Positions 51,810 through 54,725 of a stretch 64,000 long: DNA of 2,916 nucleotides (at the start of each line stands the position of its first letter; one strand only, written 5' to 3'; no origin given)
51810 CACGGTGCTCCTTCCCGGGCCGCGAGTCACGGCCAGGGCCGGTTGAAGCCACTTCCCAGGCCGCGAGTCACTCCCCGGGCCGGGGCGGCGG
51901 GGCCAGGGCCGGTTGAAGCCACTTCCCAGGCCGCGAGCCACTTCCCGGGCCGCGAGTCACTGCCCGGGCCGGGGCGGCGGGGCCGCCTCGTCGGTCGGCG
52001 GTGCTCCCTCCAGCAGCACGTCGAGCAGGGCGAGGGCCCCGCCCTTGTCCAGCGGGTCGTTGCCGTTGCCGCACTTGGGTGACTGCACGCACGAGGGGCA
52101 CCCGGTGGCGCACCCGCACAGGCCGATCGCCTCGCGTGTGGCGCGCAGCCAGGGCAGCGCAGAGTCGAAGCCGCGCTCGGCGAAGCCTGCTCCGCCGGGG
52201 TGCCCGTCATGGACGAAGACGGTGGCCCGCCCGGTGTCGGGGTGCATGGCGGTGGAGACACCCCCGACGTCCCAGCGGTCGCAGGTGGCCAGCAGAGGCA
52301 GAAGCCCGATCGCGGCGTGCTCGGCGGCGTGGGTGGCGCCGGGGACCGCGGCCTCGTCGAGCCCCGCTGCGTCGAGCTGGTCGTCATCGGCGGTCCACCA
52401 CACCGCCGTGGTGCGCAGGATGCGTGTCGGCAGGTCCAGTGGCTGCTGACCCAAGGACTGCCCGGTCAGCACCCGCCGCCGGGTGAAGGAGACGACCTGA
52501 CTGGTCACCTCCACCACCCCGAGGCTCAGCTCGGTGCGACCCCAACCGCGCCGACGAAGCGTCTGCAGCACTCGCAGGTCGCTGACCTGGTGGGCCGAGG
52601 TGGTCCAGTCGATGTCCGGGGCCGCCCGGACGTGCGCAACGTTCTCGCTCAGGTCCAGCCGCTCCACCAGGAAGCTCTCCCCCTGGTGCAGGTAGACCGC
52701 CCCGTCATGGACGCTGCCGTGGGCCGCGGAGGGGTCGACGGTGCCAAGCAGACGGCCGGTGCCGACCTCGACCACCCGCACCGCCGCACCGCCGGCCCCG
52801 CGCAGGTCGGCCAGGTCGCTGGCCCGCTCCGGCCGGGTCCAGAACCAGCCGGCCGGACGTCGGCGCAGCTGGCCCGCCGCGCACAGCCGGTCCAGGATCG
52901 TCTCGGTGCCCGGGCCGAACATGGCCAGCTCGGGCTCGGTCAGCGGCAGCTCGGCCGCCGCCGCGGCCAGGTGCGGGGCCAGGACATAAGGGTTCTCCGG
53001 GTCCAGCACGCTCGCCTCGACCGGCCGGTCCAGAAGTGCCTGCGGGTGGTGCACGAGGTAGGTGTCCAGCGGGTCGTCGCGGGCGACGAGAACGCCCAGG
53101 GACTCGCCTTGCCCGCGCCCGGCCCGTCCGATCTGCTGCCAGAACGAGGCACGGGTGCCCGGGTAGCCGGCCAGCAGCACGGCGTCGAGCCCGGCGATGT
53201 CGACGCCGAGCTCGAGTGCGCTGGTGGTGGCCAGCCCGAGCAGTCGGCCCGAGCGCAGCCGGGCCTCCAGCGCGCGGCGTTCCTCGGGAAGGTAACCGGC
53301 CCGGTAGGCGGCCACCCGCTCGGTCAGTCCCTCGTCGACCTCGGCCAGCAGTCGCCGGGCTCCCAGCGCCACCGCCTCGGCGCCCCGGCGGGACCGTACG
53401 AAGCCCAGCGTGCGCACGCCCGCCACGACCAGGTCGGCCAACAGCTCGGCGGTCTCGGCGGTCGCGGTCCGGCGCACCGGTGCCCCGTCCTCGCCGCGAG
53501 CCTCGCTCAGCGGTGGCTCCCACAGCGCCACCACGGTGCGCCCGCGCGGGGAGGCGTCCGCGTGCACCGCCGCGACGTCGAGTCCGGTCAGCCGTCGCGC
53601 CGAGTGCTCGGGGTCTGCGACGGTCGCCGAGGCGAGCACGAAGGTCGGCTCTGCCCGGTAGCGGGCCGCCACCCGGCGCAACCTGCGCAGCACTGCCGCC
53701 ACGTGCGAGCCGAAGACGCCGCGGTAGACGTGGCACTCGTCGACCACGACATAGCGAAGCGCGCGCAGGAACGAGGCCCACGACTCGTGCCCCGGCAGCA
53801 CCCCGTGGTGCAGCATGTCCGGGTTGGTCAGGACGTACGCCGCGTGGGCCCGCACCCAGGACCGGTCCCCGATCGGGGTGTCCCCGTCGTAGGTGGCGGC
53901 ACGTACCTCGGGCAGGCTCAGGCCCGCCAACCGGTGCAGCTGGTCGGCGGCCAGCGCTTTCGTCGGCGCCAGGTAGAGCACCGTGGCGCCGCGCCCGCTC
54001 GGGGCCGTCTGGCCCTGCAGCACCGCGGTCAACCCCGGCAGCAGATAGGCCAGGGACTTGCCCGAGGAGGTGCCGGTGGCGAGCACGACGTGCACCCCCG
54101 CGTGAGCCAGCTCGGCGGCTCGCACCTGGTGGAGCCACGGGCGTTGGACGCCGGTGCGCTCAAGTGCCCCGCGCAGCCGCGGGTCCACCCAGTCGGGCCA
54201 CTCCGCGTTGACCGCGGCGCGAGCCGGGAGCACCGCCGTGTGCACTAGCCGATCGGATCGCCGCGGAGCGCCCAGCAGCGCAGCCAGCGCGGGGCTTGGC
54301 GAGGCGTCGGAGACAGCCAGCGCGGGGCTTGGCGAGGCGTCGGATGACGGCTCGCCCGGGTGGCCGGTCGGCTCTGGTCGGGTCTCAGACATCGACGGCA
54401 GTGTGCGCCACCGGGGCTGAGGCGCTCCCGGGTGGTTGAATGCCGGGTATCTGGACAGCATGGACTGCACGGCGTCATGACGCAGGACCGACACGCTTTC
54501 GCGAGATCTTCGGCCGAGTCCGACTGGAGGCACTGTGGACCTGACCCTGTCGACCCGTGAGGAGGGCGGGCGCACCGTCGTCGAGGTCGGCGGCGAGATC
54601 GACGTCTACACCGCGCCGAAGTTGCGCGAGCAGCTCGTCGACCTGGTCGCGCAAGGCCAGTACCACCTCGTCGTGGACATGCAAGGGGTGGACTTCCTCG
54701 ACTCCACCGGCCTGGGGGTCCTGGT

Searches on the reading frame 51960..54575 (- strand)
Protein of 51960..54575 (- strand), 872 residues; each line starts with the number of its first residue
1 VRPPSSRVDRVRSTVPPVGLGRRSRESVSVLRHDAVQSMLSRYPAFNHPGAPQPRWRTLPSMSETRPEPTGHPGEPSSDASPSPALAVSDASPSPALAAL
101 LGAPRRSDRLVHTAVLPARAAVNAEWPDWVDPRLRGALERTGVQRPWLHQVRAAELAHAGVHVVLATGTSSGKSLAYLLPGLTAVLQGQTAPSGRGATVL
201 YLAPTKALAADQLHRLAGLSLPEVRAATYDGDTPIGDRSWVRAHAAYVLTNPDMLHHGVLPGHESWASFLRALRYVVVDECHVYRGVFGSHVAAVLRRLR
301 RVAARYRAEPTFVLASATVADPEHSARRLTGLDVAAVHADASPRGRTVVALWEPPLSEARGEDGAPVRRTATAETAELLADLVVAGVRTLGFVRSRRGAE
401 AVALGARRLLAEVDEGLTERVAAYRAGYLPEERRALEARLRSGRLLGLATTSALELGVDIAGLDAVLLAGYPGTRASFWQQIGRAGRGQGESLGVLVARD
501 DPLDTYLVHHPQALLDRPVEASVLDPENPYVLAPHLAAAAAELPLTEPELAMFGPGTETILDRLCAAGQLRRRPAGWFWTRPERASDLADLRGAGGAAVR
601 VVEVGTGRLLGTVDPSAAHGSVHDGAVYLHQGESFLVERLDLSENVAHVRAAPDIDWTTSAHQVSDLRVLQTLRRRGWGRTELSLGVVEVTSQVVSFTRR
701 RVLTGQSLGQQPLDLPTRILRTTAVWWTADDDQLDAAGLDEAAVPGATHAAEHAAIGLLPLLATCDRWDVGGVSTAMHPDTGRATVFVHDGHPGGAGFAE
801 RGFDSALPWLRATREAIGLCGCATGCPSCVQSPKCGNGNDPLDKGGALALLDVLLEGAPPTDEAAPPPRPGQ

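Call 7: search_protein_families(library=ncbifam, proteins=[window:51960-54575:-], max_evalue=0.01)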
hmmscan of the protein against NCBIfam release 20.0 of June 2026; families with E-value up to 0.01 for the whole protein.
window:51960-54575:- (872 aa): 14 families
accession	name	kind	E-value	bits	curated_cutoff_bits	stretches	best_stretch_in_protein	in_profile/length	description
TIGR03817.1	DECH_helic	hypoth_equivalog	0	1189.8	874.1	1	110-856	1-740/742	helicase/secretion neighborhood putative DEAH-box helicase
TIGR04121.1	DEXH_lig_assoc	equivalog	3.1e-33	114.5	850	1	146-548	14-407/804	ligase-associated DNA damage response DEXH box helicase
NF010338.0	PRK13767.1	equivalog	2.9e-23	82.1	849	1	150-504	38-404/877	ATP-dependent helicase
NF007284.0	PRK09751.1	equivalog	9.7e-14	49.6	1496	2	431-544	362-476/1538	ATP-dependent helicase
NF041063.1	DpdF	equivalog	1e-13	50.8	550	2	151-321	149-324/813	protein DpdF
NF041067.1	DpdJ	equivalog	4.1e-13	47.9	800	2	272-338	361-424/1482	protein DpdJ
NF002654.0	PRK02362.1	equivalog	1.9e-09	36.4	887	1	136-419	14-273/739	ATP-dependent DNA helicase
NF008394.0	PRK11192.1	equivalog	4.8e-08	32.2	507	1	130-217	10-95/441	ATP-dependent RNA helicase SrmB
NF053636.1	DDHlcsCsdAPsy1082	equivalog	6e-08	31.7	890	1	133-210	13-88/512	DEAD/DEAH box helicase CsdA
NF010337.0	PRK13766.1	equivalog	3.1e-06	25.6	610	0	193-286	56-146/781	Hef nuclease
NF001308.0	PRK00254.1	equivalog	3.4e-05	22.3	1216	1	130-405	8-257/720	ATP-dependent DNA helicase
TIGR00614.1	recQ_fam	subfamily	3.7e-05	22.7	219.8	1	421-495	253-327/470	RecQ family ATP-dependent DNA helicase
TIGR01389.1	recQ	equivalog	0.0002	19.9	640.2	1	420-496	250-326/591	DNA helicase RecQ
NF007882.0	PRK10590.1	equivalog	0.0055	15.7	743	0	134-211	12-90/456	ATP-dependent RNA helicase RhlE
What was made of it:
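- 51957..54575 (-): Convergent DEAH-box helicase of the 'helicase/secretion neighbourhood'. TIGR03817, 1189.8 bits (call 7).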

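Call 8: search_protein_families(library=pfam, proteins=[window:51960-54575:-], max_evalue=0.01)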
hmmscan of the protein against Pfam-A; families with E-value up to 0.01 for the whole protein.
window:51960-54575:- (872 aa): 4 families
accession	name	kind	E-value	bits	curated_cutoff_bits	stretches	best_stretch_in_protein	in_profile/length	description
PF00270.35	DEAD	-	6e-25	88.3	26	1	149-320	3-161/167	DEAD/DEAH box helicase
PF09369.15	MZB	-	1.4e-20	74.2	24.2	1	751-830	1-80/80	MrfA Zn-binding domain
PF00271.37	Helicase_C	-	1.4e-11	45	23.5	1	379-487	6-108/110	Helicase conserved C-terminal domain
PF22982.3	WHD_HRQ1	-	2.5e-10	41.7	27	1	524-585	1-61/70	ATP-dependent helicase HRQ1, winged helix domain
